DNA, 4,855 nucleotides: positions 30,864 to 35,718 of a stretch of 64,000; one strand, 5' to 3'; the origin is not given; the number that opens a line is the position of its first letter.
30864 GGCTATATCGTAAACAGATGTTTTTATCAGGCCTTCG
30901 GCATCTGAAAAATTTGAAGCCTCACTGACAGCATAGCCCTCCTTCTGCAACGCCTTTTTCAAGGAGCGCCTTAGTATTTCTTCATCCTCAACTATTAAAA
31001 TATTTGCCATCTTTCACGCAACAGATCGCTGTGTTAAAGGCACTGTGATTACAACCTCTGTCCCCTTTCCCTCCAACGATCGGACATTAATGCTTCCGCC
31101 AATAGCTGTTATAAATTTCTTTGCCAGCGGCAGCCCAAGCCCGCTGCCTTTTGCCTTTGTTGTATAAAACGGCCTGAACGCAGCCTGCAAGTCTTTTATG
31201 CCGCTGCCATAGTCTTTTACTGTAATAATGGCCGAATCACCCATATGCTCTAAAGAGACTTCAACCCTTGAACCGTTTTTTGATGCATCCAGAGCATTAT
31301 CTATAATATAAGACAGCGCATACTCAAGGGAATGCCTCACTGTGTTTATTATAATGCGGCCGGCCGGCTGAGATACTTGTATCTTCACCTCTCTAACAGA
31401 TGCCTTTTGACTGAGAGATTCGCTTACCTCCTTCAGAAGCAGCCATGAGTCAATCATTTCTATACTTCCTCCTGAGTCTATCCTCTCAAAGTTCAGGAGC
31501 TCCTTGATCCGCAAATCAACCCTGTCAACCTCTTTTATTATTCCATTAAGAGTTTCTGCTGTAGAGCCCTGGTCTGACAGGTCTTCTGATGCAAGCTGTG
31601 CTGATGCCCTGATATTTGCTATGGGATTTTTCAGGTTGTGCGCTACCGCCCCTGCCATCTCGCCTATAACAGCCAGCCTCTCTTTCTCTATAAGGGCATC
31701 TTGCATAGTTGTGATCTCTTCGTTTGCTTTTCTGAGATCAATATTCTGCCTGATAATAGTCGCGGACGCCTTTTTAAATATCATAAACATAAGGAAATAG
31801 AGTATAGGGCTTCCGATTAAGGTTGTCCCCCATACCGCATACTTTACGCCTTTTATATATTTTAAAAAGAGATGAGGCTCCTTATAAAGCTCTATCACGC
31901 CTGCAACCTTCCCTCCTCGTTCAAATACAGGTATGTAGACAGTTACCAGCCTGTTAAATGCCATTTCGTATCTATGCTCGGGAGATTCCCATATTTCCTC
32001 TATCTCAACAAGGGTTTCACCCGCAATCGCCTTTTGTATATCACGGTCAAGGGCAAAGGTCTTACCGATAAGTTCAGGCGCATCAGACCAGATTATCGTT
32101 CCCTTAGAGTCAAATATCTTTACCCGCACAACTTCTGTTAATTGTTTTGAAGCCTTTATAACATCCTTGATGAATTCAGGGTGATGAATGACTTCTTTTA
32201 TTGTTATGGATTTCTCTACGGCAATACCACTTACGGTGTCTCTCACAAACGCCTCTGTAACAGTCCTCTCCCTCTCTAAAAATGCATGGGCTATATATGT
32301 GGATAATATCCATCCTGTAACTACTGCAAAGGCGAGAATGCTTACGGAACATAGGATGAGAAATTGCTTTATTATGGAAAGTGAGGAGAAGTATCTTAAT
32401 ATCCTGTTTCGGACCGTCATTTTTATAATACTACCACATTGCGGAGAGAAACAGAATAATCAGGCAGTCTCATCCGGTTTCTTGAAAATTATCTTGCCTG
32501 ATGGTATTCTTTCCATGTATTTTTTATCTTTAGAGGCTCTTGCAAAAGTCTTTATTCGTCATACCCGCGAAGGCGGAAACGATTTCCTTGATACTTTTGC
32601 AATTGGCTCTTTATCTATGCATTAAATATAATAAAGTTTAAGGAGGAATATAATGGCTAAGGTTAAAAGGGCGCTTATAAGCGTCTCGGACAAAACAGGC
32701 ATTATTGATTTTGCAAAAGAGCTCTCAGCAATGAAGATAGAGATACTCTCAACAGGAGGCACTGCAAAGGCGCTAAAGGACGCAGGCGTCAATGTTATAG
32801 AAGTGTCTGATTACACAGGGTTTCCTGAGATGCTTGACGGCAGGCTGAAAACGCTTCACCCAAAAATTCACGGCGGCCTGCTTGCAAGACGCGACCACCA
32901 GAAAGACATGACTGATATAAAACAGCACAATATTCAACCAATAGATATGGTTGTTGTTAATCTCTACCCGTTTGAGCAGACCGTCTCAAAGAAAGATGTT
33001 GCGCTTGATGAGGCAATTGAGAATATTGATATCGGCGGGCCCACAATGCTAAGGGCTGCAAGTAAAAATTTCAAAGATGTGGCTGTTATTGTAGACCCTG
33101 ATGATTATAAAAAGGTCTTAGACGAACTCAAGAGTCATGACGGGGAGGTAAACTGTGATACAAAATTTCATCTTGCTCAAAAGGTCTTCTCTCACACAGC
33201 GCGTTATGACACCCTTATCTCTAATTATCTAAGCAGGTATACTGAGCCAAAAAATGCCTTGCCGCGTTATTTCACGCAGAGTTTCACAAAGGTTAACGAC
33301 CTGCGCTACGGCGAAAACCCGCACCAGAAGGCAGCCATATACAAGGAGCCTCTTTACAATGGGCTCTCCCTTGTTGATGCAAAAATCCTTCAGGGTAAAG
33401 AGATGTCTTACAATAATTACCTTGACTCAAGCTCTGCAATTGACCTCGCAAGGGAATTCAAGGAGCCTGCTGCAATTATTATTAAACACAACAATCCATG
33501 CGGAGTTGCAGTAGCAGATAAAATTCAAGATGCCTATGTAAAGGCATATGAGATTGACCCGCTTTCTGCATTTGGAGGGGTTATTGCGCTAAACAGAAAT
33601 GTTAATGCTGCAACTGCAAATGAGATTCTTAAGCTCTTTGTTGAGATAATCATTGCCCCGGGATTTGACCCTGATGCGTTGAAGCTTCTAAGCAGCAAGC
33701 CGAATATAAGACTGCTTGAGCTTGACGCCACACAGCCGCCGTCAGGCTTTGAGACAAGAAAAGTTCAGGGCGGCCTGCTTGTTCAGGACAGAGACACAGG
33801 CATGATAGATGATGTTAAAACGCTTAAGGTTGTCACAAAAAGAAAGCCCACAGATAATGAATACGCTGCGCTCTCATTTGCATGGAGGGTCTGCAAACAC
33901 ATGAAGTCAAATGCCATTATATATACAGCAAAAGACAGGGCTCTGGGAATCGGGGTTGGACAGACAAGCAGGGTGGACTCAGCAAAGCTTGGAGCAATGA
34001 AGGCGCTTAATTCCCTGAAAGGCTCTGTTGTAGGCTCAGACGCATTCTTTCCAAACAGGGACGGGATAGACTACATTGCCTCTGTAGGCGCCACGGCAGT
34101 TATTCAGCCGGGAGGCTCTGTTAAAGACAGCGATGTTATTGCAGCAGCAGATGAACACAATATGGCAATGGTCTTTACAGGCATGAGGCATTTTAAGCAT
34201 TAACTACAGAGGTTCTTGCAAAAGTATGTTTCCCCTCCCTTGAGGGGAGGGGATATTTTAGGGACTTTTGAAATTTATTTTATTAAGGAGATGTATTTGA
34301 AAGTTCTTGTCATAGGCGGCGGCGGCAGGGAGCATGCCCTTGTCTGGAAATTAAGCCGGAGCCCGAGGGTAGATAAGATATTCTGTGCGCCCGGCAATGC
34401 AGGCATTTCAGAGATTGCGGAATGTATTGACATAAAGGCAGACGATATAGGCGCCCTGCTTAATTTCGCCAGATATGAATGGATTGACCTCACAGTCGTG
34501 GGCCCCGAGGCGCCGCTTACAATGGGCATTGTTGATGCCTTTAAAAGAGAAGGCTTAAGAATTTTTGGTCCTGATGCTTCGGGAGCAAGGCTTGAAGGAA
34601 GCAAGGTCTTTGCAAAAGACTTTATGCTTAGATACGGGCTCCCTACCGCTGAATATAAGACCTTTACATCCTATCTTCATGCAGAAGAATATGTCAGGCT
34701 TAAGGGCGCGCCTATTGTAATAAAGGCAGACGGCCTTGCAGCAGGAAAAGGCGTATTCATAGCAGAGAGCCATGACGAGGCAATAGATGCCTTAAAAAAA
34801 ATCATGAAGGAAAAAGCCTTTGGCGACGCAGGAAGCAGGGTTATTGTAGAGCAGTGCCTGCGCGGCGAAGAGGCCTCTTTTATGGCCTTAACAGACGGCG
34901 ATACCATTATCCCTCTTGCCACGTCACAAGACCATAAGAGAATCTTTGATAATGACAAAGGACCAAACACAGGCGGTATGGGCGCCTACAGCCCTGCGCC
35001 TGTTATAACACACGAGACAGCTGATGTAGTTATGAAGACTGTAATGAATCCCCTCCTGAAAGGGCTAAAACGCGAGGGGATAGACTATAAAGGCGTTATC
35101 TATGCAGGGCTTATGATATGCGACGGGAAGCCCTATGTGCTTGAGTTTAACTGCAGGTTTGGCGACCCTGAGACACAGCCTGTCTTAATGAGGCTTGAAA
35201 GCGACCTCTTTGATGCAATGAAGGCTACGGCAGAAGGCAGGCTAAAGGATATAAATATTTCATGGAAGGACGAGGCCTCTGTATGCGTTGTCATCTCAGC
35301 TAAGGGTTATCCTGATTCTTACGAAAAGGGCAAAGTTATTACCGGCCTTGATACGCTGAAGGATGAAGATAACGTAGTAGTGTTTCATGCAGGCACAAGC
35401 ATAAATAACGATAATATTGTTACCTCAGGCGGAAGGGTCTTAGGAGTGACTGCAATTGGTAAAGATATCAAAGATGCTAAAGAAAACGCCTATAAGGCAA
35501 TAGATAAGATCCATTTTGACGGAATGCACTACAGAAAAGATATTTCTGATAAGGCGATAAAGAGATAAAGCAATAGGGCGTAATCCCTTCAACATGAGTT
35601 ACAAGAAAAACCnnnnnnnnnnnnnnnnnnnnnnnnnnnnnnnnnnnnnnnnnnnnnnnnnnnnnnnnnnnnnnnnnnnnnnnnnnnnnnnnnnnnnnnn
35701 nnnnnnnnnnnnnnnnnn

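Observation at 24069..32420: Candidate acyl-signal/lipid biosynthesis cluster: SDR, secreted TPR protein, radical SAM, AMP-ligase with an overlapping putative N-acyltransferase, next to a sigma54 two-component system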

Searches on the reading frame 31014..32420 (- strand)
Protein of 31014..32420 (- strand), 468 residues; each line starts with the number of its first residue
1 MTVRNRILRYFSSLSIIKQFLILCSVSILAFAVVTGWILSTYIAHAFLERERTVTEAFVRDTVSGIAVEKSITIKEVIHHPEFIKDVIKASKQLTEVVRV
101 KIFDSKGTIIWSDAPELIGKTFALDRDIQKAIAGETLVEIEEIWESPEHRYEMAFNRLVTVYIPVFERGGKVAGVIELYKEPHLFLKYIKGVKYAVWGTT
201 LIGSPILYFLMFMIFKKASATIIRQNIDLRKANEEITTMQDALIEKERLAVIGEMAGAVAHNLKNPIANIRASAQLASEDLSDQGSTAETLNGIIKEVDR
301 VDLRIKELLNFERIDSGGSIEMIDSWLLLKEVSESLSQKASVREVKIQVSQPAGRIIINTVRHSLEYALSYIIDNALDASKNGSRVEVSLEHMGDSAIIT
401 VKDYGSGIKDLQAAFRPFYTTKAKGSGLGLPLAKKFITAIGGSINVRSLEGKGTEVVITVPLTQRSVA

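Call 4: search_protein_families(library=pfam, proteins=[window:31014-32420:-], max_evalue=0.01)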
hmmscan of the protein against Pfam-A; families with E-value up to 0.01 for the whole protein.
window:31014-32420:- (468 aa): 6 families
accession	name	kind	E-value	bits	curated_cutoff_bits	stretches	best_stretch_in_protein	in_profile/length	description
PF02518.31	HATPase_c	-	2.3e-21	76.8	26.4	1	363-463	4-110/111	Histidine kinase-, DNA gyrase B-, and HSP90-like ATPase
PF00512.31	HisKA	-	2.5e-11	43.9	26.9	1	253-317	3-66/66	His Kinase A (phospho-acceptor) domain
PF13581.12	HATPase_c_2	-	3.1e-05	24.4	27.4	1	366-459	33-126/127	Histidine kinase-like ATPase domain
PF14501.12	HATPase_c_5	-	0.00022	21.5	22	1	365-449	6-91/102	GHKL domain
PF13589.12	HATPase_c_3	-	0.0011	19.5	25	1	364-412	2-51/137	Histidine kinase-, DNA gyrase B-, and HSP90-like ATPase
PF17203.10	sCache_3_2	-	0.0079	16.7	28.4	0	97-176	53-122/140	Single cache domain 3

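Call 5: search_protein_families(library=ncbifam, proteins=[window:31014-32420:-], max_evalue=0.01)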
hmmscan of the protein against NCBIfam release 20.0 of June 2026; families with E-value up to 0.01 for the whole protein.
window:31014-32420:- (468 aa): 80 families (the best 25 are shown)
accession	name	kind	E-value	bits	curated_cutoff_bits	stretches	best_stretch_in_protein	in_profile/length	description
NF008468.0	PRK11360.1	equivalog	9e-45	153.1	646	1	237-465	381-611/616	two-component system sensor histidine kinase AtoS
NF007688.0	PRK10364.1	equivalog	3.7e-37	128.1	479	1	230-464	218-453/460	two-component system sensor histidine kinase ZraS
NF010411.0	PRK13837.1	equivalog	5.9e-34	117.2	647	1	222-465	420-678/828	two-component system VirA-like sensor kinase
NF008312.0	PRK11100.1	equivalog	6.9e-32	110.9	356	1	74-462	70-474/477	two-component system sensor histidine kinase CreC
TIGR02916.1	PEP_his_kin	equivalog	1.4e-28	99.9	300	1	239-461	462-679/679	XrtA/PEP-CTERM system histidine kinase PrsK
NF053867.1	SprKinKinDBac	equivalog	3.6e-28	98.3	775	1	243-464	277-499/500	sporulation kinase KinD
NF033092.0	HK_WalK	equivalog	2.2e-26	92.6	725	1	254-462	374-594/594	cell wall metabolism sensor histidine kinase WalK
NF046044.1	PnpS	equivalog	4.4e-25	88.5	400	1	254-461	172-390/390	two-component system histidine kinase PnpS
NF040750.1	tetrathio_HK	equivalog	1.9e-22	79.5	750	1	201-454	286-546/555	tetrathionate respiration histidine kinase TtrS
NF058527.1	HistKinChvGCaul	equivalog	6.3e-22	78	740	1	237-455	293-521/535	two-component sensor histidine kinase ChvG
NF047794.1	HisKinPtgB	equivalog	1.9e-21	76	1000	1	223-457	412-650/656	two-component system sensor histidine kinase PgtB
TIGR02966.1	phoR_proteo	equivalog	3e-21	75.8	334.2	1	254-456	116-329/333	phosphate regulon sensor histidine kinase PhoR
NF007007.0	PRK09470.1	equivalog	1.5e-19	70.3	486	1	256-465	249-462/463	envelope stress sensor histidine kinase CpxA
NF008298.1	PRK11086.1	subfamily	4.1e-19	68.4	520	1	360-464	419-527/529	DcuS/MalK family sensor histidine kinase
NF047466.1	hybrid_RR_LvrB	exception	4.3e-19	68.9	500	1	229-462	129-376/377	hybrid histidine kinase/response regulator LvrB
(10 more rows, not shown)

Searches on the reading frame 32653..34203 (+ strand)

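Call 21: search_protein_families(library=pfam, proteins=[window:32653-34203:+], max_evalue=0.0001)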
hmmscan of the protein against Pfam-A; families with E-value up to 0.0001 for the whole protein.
window:32653-34203:+ (516 aa): 2 families
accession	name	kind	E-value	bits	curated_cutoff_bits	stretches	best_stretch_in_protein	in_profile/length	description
PF01808.24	AICARFT_IMPCHas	-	2.9e-122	408.4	25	1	136-449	1-310/311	AICARFT/IMPCHase bienzyme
PF02142.27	MGS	-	1.9e-27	95.7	24.1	1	16-131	1-94/94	MGS-like domain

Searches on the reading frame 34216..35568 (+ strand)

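Call 21: search_protein_families(library=pfam, proteins=[window:34216-35568:+], max_evalue=0.0001)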
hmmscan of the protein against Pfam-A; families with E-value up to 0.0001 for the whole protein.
window:34216-35568:+ (450 aa): 4 families
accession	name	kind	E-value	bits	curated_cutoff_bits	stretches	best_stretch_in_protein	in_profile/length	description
PF01071.24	GARS_A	-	4.5e-81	271.8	27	1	128-320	1-194/194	Phosphoribosylglycinamide synthetase, ATP-grasp (A) domain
PF02844.21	GARS_N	-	2.6e-39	134.4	29.5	1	29-127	2-100/100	Phosphoribosylglycinamide synthetase, N domain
PF02843.22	GARS_C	-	4.2e-36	123.6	34.8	1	355-445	1-91/92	Phosphoribosylglycinamide synthetase, C domain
PF02655.19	ATP-grasp_3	-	9.7e-06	26.2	23.2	1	160-316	27-158/160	ATP-grasp domain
